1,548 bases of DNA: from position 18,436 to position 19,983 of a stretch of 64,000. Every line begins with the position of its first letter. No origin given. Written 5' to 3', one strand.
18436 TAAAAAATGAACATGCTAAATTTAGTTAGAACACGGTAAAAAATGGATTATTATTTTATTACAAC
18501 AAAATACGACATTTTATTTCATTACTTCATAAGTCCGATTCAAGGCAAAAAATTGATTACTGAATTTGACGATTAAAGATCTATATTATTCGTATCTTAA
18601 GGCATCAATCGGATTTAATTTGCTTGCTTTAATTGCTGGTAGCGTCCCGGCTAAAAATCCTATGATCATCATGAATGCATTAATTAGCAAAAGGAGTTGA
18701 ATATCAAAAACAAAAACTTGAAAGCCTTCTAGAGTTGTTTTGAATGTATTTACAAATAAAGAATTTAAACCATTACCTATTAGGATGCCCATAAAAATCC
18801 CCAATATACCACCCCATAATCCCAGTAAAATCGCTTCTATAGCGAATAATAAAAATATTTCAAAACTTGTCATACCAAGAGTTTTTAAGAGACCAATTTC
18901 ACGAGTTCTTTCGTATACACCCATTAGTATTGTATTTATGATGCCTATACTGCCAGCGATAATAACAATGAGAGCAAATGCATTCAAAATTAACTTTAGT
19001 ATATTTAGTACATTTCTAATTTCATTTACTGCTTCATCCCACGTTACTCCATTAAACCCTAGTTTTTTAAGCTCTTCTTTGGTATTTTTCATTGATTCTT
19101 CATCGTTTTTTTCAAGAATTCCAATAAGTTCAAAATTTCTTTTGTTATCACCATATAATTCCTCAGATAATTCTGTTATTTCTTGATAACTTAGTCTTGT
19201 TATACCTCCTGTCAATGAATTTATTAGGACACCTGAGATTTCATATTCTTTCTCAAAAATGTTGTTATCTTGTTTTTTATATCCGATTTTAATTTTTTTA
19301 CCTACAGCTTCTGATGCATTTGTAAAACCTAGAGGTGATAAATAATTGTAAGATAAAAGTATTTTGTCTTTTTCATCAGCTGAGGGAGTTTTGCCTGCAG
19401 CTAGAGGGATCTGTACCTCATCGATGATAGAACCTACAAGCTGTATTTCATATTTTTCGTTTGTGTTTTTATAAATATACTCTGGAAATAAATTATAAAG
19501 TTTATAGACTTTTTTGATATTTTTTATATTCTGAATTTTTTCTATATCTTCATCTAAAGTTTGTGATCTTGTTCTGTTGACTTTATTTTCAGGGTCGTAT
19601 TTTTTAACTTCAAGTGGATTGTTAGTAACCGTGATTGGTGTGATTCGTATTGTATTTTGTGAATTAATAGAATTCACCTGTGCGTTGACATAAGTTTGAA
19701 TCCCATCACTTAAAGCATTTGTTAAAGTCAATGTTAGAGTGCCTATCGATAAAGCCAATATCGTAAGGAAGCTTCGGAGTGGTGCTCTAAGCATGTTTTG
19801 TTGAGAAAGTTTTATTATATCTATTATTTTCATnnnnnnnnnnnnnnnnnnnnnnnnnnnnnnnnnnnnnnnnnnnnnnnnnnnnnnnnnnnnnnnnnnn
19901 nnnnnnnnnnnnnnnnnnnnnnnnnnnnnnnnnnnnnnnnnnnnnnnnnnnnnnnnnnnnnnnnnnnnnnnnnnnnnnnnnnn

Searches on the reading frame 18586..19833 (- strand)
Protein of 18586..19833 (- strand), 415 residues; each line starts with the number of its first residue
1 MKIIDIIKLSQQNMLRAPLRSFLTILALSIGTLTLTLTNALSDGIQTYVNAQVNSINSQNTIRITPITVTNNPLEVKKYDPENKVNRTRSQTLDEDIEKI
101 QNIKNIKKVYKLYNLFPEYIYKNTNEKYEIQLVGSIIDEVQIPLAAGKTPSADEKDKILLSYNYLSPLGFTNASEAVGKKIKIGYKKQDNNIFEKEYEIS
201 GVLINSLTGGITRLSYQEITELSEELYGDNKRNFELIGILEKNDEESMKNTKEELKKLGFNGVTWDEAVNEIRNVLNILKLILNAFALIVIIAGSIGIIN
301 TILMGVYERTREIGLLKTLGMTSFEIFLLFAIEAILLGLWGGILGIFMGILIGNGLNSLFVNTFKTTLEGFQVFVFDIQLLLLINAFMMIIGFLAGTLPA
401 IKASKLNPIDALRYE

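Call 75: search_protein_families(library=pfam, proteins=[window:18586-19833:-], max_evalue=0.00001)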
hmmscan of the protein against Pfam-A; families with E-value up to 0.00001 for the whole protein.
window:18586-19833:- (415 aa): 2 families
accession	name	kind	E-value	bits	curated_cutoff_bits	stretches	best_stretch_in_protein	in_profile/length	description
PF02687.27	FtsX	-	2.7e-16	60.1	25.5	1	285-408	2-120/120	FtsX-like permease C-terminal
PF12704.14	MacB_PCD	-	4.1e-14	53.8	27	1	21-209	1-159/207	MacB-like periplasmic core domain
